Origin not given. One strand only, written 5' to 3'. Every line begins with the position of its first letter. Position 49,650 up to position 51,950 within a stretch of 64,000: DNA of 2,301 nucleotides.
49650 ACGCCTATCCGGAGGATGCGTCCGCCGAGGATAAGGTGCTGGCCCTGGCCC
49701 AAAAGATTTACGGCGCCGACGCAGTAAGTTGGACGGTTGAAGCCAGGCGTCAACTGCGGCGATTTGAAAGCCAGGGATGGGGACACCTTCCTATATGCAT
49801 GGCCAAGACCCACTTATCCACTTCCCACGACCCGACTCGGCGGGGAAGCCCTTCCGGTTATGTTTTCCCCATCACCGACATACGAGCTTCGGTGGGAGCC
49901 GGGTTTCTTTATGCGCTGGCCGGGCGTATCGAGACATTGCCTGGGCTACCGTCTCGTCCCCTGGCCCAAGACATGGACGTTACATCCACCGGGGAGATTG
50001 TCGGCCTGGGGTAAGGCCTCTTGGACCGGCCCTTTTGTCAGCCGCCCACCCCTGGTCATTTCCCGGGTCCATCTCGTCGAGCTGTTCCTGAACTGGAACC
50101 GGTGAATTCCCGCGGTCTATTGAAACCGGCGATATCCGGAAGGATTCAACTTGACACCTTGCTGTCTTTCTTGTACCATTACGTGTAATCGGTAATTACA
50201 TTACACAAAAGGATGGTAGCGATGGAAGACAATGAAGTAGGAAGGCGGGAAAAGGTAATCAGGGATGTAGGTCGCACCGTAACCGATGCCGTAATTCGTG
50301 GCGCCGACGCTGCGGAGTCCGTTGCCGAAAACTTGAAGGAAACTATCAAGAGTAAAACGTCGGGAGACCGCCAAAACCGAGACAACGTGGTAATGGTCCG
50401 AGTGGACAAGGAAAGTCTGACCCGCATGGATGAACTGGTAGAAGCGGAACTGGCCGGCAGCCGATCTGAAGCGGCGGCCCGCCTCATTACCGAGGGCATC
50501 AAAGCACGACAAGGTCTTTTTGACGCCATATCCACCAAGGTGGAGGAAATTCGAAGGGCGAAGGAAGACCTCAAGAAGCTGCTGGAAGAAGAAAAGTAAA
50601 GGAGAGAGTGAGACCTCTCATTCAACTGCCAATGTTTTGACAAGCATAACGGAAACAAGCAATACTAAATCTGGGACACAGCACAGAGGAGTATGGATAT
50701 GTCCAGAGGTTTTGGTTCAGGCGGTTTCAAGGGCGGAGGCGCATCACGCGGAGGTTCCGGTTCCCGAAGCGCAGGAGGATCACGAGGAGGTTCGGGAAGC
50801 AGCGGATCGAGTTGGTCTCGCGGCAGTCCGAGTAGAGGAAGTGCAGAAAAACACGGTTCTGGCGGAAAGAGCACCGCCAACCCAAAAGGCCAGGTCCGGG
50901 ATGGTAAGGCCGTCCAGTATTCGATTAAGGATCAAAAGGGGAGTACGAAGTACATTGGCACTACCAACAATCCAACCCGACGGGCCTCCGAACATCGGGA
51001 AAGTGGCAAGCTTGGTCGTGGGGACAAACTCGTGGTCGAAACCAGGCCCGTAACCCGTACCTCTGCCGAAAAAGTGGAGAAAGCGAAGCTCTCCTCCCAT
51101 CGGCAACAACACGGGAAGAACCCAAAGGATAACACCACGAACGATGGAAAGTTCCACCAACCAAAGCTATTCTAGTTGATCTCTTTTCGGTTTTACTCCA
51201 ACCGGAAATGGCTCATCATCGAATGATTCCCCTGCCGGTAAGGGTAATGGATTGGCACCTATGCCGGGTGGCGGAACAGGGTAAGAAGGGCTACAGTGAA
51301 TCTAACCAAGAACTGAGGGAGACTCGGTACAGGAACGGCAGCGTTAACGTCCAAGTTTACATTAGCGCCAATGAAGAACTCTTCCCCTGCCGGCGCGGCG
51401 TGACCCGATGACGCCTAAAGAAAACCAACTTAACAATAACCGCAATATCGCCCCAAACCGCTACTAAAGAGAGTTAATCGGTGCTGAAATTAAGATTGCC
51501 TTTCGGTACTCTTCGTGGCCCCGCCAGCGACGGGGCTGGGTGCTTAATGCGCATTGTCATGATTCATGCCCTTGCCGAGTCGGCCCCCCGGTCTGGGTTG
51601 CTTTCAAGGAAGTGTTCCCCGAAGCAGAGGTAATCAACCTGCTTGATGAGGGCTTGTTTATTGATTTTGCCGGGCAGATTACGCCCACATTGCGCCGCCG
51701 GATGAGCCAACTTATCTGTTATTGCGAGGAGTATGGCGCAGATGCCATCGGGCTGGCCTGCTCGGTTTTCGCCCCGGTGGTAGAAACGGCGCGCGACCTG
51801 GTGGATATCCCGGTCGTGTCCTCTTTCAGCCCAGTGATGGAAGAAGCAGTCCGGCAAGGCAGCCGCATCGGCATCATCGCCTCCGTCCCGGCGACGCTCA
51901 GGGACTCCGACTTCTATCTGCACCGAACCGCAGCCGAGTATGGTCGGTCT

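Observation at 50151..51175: Low-GC module: RHH repressor + GIY-YIG-like nuclease with an RGG-type low-complexity tail, preceded by an ATTAC/GTAAT operator array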

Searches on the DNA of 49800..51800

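Call 18: search_rna_families(source=window, start=49800, end=51800, threshold=evalue, max_evalue=1)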
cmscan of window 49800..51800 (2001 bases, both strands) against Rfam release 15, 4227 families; matches with E-value up to 1: 0.
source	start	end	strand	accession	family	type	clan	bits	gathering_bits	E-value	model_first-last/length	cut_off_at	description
